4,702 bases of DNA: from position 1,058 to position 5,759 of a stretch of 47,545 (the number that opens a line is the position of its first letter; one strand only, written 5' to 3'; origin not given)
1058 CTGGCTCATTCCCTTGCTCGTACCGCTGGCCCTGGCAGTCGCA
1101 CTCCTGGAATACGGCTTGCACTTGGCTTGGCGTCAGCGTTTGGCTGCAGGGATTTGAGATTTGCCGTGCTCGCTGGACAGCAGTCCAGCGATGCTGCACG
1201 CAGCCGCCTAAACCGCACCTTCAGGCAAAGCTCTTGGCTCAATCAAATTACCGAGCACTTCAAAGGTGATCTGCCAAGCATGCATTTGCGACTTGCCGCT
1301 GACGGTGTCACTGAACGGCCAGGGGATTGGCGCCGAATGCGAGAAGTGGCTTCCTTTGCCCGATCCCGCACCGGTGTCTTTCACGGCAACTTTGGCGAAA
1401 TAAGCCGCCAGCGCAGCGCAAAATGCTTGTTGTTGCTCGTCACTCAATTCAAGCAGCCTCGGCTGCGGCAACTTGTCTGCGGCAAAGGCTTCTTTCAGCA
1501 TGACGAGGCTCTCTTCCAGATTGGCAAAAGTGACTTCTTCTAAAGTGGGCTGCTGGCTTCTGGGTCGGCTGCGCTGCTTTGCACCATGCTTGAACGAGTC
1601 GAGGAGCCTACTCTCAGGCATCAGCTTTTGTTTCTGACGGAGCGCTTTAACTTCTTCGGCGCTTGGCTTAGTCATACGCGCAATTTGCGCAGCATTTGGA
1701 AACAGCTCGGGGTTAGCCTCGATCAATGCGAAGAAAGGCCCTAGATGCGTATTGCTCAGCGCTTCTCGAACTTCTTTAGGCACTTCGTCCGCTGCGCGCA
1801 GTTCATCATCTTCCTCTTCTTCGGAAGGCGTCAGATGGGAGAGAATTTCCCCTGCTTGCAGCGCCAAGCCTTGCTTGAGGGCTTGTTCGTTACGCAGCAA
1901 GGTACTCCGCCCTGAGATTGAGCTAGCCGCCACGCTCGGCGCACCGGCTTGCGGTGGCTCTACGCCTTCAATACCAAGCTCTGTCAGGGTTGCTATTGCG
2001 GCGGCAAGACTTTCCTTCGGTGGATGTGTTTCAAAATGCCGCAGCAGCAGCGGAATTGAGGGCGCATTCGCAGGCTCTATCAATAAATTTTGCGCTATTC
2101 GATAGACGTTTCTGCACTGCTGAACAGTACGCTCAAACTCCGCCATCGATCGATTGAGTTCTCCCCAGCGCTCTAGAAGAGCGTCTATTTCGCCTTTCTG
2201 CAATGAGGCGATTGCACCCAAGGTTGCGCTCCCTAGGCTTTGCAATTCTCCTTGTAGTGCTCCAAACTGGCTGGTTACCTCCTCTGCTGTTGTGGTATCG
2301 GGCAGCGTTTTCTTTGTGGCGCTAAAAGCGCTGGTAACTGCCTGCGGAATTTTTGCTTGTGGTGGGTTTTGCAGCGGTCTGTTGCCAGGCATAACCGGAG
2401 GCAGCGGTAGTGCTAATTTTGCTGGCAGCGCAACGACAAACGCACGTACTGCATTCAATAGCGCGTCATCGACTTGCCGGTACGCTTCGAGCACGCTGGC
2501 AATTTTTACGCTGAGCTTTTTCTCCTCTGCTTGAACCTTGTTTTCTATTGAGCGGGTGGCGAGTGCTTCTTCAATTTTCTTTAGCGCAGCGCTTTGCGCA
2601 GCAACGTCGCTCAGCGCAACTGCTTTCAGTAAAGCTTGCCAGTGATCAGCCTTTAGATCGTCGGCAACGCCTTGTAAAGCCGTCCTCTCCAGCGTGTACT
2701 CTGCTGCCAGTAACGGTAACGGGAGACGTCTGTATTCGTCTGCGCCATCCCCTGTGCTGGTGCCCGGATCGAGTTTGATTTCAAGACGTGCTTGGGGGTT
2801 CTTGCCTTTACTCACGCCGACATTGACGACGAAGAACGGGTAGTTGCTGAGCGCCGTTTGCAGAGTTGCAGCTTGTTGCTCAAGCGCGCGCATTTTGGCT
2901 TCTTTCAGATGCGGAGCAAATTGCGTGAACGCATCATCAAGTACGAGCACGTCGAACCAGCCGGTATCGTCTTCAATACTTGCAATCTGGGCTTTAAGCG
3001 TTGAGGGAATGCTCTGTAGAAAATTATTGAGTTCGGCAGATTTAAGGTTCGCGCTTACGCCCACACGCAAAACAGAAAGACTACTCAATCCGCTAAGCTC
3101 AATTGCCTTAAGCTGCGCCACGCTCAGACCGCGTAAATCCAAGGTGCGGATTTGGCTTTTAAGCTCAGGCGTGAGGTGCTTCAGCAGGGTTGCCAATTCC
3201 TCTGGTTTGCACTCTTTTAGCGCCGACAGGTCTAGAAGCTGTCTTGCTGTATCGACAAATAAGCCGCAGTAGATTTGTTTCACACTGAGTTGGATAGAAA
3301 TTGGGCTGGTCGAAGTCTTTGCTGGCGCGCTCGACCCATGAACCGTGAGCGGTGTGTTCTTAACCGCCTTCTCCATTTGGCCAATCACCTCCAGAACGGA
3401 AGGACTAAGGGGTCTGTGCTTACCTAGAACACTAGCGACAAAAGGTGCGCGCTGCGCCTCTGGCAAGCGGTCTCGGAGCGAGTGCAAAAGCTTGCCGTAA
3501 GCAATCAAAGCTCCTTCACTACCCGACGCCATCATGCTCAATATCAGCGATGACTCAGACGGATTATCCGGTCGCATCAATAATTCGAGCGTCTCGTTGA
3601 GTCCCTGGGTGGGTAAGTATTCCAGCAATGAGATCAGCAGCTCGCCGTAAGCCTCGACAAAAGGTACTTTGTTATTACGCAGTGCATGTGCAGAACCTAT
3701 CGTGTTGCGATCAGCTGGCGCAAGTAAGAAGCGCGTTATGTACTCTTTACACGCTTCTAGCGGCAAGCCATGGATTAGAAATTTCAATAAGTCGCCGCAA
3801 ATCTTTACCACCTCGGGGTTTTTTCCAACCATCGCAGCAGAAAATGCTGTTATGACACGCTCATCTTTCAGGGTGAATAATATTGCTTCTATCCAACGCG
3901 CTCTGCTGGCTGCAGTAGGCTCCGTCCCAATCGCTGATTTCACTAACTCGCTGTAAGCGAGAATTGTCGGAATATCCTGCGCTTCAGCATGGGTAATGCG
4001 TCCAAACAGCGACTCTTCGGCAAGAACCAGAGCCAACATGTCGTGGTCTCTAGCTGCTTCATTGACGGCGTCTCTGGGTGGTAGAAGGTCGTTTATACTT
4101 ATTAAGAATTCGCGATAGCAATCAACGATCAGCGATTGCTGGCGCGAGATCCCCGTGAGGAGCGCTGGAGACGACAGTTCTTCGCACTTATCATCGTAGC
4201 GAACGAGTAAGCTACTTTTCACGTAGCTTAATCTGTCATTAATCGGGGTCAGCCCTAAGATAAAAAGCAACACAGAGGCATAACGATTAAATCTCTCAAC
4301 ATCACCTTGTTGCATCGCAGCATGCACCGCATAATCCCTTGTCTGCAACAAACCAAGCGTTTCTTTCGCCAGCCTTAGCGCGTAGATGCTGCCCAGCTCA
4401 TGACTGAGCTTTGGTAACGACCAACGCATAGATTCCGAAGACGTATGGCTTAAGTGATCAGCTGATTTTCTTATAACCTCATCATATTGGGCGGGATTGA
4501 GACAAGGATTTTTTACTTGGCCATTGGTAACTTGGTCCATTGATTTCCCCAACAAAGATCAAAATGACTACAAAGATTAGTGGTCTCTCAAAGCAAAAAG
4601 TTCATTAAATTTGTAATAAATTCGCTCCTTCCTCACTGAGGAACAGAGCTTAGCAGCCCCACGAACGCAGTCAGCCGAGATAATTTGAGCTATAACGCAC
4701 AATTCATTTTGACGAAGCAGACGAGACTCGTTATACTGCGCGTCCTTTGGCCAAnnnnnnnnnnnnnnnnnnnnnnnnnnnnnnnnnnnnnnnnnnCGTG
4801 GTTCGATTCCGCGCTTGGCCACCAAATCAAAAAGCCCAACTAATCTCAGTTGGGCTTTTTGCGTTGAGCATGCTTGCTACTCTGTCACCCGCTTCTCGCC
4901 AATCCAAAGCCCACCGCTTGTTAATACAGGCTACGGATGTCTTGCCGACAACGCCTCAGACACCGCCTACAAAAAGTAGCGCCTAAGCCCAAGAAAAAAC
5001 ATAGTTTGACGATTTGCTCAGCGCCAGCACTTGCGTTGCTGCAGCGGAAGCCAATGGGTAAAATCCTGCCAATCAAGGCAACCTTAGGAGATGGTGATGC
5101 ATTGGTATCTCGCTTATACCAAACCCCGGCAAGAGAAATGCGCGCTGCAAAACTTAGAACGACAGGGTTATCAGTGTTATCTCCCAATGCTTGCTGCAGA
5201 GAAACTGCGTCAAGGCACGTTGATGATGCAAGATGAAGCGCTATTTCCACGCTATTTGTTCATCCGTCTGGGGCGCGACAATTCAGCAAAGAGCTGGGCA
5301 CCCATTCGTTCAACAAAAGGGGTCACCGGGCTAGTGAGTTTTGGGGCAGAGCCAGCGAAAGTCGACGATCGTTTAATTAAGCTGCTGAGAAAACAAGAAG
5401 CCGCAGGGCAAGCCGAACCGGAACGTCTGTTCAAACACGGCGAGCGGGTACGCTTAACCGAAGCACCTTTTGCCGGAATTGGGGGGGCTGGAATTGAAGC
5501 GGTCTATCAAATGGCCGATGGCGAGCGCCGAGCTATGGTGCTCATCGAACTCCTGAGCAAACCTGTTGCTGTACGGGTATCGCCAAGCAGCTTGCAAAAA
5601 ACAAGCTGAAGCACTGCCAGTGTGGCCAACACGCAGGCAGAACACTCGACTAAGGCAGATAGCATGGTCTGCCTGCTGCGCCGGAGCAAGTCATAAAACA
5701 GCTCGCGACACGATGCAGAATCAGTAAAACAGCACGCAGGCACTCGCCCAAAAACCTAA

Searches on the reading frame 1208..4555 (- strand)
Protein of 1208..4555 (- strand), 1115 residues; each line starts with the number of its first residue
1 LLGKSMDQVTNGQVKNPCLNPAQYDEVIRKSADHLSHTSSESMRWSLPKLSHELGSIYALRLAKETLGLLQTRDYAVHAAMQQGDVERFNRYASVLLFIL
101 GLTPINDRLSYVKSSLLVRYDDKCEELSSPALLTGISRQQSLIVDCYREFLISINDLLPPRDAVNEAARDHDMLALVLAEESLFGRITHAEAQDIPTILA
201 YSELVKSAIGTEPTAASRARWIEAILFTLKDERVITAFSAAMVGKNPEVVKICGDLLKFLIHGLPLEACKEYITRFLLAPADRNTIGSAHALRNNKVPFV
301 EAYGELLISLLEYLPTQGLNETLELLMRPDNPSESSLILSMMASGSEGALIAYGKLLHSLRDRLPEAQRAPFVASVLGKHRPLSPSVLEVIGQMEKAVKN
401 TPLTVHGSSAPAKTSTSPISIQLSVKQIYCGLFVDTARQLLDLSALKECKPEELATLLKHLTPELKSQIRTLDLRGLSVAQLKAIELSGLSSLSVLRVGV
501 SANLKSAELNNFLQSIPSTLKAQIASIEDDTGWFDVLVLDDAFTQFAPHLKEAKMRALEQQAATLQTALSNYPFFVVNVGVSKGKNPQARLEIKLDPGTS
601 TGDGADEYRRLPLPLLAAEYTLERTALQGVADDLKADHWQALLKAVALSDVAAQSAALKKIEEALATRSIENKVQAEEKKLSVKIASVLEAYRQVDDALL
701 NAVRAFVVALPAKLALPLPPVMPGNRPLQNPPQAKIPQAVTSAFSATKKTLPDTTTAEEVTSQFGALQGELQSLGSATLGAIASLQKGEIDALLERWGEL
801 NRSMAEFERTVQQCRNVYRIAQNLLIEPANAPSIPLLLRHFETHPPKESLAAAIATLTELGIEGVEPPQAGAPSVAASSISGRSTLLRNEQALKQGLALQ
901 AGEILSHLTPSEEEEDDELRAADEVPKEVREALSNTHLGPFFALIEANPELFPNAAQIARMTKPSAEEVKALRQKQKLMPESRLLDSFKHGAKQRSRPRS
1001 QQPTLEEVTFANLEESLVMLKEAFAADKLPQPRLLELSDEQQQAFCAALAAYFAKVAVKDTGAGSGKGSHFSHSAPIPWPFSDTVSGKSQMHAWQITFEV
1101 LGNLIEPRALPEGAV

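Call 6: search_protein_families(library=pfam, proteins=[window:1208-4555:-])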
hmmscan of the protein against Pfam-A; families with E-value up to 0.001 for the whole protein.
window:1208-4555:- (1115 aa): 0 families

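Call 34: search_protein_families(library=ncbifam, proteins=[window:1208-4555:-], max_evalue=0.00001)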
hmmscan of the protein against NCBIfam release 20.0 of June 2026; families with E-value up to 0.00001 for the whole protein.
window:1208-4555:- (1115 aa): 0 families

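Call 51: search_protein_families(library=pfam, proteins=[window:1208-4555:-], max_evalue=1)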
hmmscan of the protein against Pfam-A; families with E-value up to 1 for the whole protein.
window:1208-4555:- (1115 aa): 1 family
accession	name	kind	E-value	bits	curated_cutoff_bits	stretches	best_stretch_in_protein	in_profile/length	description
PF17524.7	CnrY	-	0.21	12.4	25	0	1038-1062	45-69/98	Anti-sigma factor CnrY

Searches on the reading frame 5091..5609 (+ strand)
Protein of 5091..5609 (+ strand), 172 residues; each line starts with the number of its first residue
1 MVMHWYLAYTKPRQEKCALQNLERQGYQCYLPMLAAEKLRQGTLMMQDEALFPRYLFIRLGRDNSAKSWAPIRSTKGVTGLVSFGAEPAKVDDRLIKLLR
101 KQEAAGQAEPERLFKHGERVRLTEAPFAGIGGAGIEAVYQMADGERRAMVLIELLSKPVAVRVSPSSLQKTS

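Call 6: search_protein_families(library=pfam, proteins=[window:5091-5609:+])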
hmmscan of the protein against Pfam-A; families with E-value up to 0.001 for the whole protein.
window:5091-5609:+ (172 aa): 1 family
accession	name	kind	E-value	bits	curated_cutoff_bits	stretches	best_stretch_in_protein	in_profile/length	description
PF02357.24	NusG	-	1.2e-22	80.6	22.2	1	3-99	1-92/93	Transcription termination factor nusG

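Call 34: search_protein_families(library=ncbifam, proteins=[window:5091-5609:+], max_evalue=0.00001)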
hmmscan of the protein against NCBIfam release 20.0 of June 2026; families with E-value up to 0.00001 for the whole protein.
window:5091-5609:+ (172 aa): 6 families
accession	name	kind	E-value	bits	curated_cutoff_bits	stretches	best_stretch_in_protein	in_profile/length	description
TIGR01955.1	RfaH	equivalog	3.7e-48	163.5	144.5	1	5-168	1-158/159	transcription/translation regulatory transformer protein RfaH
NF006534.0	PRK09014.1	equivalog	8.2e-40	136.4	124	1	4-170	3-161/162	transcription/translation regulatory transformer protein RfaH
NF033644.1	antiterm_UpxY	subfamily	5.3e-17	62.3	100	1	5-166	1-162/164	UpxY family transcription antiterminator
TIGR00922.1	nusG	equivalog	1.4e-11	44.6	135.7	1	20-162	25-163/172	transcription termination/antitermination protein NusG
TIGR01956.2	NusG_myco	equivalog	3.3e-08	33.4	150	0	41-90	76-123/239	transcription termination/antitermination protein NusG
NF033641.1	antiterm_LoaP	exception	4.7e-08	33.3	125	1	5-166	1-162/166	antiterminator LoaP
